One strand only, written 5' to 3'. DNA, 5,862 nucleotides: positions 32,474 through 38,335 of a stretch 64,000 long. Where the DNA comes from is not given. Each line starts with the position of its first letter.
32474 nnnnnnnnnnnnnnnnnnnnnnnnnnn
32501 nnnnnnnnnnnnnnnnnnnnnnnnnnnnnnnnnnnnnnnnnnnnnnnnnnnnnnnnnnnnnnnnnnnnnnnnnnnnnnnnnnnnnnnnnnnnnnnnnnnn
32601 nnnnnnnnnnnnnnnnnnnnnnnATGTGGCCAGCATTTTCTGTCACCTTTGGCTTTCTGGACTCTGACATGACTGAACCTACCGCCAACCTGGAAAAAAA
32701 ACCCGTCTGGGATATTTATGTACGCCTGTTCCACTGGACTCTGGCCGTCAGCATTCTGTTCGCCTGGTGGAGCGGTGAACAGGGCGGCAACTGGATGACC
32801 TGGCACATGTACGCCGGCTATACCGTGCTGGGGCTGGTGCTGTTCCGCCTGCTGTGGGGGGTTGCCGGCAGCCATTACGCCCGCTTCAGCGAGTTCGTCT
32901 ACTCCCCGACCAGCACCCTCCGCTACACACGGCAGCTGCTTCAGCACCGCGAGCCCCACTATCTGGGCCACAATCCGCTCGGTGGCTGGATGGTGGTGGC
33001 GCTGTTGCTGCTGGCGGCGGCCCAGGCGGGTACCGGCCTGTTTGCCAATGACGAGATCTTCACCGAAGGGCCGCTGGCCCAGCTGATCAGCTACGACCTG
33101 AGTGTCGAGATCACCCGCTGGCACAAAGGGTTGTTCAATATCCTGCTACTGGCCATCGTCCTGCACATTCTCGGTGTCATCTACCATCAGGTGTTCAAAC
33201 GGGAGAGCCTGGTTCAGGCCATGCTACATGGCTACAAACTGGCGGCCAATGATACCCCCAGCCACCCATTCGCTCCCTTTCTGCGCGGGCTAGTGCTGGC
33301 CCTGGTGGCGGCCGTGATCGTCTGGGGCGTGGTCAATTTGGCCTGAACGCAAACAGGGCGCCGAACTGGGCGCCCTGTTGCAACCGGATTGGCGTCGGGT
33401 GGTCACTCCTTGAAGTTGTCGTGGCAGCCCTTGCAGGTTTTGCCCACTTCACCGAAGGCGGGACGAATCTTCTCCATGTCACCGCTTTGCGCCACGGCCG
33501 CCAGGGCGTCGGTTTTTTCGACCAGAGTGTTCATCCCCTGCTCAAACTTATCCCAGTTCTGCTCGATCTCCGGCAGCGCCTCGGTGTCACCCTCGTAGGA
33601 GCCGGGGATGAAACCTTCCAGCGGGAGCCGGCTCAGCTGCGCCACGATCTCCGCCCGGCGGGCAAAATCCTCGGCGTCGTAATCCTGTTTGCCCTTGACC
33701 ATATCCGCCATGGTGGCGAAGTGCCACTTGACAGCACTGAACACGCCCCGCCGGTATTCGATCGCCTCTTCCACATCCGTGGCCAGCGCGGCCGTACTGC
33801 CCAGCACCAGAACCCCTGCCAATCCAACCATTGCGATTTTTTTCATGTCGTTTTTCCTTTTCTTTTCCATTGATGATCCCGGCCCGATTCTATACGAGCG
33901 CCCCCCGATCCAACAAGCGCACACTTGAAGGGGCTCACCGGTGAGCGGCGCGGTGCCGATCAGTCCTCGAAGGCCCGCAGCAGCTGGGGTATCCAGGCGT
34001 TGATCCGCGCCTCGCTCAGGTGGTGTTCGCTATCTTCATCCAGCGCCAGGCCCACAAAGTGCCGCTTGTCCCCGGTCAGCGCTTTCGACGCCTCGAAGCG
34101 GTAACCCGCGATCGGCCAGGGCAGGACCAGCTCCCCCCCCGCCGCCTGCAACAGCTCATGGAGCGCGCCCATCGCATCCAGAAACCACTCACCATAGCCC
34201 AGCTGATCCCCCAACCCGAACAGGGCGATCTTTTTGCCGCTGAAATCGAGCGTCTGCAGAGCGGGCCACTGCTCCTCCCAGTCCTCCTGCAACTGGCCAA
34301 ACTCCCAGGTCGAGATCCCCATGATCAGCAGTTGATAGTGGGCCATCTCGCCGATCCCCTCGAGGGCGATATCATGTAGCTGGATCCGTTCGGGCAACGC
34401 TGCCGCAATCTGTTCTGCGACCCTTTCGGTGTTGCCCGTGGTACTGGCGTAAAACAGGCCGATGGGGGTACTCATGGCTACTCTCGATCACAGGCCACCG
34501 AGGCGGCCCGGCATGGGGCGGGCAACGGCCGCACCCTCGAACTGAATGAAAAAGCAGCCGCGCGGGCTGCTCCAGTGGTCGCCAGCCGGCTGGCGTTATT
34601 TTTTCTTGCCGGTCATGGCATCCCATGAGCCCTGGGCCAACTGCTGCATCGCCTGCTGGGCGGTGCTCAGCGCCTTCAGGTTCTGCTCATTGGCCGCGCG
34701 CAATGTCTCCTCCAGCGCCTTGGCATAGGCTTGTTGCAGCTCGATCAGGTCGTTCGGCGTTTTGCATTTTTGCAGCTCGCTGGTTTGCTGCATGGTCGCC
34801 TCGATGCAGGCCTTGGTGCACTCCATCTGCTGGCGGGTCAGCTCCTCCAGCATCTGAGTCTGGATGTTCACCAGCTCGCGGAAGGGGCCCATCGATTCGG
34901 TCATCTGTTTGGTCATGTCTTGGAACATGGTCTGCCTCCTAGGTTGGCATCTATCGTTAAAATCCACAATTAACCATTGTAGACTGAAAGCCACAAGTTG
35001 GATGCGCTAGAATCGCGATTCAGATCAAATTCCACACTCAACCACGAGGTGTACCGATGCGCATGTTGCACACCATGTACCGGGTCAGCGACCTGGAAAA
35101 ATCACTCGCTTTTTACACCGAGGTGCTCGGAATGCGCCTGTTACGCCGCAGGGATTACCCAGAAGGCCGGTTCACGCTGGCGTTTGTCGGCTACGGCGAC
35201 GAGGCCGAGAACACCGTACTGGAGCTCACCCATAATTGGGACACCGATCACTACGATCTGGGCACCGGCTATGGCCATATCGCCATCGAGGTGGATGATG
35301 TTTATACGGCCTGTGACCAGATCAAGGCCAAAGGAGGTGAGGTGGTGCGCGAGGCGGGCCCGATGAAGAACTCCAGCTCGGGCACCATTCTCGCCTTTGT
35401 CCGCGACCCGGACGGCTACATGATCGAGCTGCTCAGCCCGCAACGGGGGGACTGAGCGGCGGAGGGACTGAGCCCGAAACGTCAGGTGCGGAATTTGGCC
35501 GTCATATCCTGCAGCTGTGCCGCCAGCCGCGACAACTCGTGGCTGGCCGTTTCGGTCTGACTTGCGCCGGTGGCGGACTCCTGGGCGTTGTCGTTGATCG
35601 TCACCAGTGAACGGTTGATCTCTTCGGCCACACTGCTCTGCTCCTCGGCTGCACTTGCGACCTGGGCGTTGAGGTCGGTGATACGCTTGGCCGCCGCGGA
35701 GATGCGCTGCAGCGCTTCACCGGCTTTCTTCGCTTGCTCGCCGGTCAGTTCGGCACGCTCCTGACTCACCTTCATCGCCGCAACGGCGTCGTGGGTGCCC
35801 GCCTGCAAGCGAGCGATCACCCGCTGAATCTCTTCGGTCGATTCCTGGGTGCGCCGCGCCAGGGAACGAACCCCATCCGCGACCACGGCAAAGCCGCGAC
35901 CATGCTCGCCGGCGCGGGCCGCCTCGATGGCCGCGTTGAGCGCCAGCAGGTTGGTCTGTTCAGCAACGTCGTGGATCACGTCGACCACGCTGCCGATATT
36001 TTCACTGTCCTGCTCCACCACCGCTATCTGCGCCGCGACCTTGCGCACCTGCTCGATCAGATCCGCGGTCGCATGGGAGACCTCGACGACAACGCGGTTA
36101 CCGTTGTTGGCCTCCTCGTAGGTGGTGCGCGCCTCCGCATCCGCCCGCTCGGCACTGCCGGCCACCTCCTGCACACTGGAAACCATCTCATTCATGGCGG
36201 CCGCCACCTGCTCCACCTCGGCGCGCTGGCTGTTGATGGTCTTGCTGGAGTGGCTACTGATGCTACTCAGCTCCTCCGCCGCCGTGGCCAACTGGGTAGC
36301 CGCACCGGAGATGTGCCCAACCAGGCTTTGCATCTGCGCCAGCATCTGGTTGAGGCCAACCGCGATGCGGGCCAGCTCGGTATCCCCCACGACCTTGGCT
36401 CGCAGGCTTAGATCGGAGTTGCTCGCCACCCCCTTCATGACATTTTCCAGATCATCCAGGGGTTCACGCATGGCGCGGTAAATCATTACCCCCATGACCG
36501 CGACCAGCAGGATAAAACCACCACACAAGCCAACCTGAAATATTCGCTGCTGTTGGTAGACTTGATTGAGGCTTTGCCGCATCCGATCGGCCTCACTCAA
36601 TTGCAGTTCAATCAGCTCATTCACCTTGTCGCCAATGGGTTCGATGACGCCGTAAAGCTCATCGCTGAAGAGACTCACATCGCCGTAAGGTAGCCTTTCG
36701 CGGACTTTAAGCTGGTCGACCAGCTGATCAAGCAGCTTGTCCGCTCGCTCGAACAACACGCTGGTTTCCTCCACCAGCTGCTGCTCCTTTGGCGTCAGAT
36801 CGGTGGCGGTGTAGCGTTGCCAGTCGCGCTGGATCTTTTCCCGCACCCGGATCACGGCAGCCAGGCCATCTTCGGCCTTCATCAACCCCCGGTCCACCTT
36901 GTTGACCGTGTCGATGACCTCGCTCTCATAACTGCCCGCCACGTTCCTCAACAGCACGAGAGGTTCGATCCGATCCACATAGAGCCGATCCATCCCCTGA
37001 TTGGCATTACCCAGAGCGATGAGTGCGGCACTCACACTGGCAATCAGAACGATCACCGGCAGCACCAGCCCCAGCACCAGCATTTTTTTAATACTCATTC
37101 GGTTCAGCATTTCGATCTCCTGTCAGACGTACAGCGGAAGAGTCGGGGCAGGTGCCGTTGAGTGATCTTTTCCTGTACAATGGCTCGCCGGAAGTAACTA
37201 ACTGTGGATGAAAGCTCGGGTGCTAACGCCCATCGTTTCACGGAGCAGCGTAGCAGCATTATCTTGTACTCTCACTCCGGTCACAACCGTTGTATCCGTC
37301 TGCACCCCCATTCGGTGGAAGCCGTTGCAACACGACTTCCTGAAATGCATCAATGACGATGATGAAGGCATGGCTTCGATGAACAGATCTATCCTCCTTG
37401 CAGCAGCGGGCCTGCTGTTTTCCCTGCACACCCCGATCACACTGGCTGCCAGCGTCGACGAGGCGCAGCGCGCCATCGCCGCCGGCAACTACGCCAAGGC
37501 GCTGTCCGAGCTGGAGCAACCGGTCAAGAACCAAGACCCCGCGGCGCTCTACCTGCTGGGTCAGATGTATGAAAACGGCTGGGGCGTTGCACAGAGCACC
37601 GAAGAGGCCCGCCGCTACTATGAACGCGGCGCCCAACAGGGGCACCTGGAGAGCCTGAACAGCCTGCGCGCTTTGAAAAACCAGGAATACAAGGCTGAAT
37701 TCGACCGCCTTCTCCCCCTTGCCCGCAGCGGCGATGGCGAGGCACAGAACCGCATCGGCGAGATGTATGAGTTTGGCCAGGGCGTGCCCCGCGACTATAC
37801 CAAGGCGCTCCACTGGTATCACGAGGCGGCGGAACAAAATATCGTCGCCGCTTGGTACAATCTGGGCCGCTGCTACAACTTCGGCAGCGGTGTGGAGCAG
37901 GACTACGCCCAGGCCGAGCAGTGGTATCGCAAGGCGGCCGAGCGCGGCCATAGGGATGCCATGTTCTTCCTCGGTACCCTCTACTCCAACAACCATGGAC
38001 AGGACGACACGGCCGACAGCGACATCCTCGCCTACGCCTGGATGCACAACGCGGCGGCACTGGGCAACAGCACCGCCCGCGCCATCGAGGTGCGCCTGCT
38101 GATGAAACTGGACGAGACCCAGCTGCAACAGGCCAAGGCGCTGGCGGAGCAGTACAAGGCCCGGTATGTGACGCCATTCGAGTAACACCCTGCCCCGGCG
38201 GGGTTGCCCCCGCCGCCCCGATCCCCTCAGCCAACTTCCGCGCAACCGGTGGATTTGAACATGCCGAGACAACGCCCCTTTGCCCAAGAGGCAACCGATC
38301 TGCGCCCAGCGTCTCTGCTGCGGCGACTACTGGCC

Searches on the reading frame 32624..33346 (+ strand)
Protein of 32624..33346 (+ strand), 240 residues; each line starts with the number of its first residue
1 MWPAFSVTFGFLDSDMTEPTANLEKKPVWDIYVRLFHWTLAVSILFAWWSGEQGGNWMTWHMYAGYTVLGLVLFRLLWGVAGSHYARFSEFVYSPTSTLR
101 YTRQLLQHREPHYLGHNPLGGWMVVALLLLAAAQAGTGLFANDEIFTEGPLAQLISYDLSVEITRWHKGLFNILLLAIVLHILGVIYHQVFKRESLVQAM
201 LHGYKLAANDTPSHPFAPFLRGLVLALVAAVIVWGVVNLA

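Call 12: search_protein_families(library=pfam, proteins=[window:32624-33346:+])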
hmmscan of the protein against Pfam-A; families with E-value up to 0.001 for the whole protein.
window:32624-33346:+ (240 aa): 1 family
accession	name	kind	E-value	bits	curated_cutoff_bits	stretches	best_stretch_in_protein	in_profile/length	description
PF01292.26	Ni_hydr_CYTB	-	1.7e-27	96.8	30.1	1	28-203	1-179/179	Prokaryotic cytochrome b561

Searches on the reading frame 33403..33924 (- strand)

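Call 12: search_protein_families(library=pfam, proteins=[window:33403-33924:-])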
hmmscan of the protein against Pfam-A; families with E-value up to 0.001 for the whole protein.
window:33403-33924:- (173 aa): 2 families
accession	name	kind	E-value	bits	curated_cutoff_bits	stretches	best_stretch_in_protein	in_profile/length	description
PF01322.25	Cytochrom_C_2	-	9.5e-37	127.1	26.5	1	53-172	1-121/121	Cytochrome C'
PF07361.16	Cytochrom_B562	-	3.5e-05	24.8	30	1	120-172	50-102/102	Cytochrome b562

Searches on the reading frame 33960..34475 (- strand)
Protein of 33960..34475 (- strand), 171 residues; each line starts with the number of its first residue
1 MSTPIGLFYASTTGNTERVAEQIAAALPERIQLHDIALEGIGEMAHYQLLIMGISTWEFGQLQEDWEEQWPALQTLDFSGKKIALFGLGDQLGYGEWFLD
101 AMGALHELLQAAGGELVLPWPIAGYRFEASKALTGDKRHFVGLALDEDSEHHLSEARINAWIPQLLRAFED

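Call 12: search_protein_families(library=pfam, proteins=[window:33960-34475:-])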
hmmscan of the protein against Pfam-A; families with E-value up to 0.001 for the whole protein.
window:33960-34475:- (171 aa): 2 families
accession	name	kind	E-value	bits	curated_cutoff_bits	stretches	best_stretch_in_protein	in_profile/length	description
PF00258.30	Flavodoxin_1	-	3.4e-25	89.3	25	1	7-161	1-143/143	Flavodoxin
PF12641.12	Flavodoxin_3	-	3.8e-07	30.5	27.5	1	8-110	3-98/160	Flavodoxin domain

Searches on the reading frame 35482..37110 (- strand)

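Call 12: search_protein_families(library=pfam, proteins=[window:35482-37110:-])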
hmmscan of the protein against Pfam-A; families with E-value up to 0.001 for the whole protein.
window:35482-37110:- (542 aa): 4 families
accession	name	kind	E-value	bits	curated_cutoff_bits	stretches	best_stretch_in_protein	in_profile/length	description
PF00015.26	MCPsignal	-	6.3e-45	153.5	34.6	1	328-506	5-169/172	Methyl-accepting chemotaxis protein (MCP) signalling domain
PF02203.21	TarH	-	2.9e-10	40.8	25.2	1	1-139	1-144/177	Tar ligand binding domain homologue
PF12729.13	4HB_MCP_1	-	5.3e-09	36.3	27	1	5-184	2-180/181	Four helix bundle sensory module for signal transduction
PF00672.30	HAMP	-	1.7e-07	31.9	25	1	210-261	2-52/53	HAMP domain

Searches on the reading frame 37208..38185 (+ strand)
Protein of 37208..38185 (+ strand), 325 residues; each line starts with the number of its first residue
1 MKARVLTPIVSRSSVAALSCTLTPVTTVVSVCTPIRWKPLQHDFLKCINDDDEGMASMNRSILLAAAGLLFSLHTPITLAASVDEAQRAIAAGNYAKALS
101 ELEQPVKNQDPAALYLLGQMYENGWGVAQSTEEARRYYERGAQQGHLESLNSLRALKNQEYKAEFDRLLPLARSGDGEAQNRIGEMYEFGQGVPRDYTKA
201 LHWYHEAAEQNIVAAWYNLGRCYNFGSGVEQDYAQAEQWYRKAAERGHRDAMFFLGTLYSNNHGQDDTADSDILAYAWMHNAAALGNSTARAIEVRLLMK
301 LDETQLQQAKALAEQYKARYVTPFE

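Call 61: search_protein_families(library=pfam, proteins=[window:37208-38185:+])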
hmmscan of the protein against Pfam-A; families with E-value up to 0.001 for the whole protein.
window:37208-38185:+ (325 aa): 2 families
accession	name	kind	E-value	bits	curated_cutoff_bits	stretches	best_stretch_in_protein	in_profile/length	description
PF08238.18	Sel1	-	1.2e-38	130.6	30.7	3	178-211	2-35/36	Sel1 repeat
PF13432.12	TPR_16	-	9.7e-06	26.4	32.7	0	84-141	2-57/65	Tetratricopeptide repeat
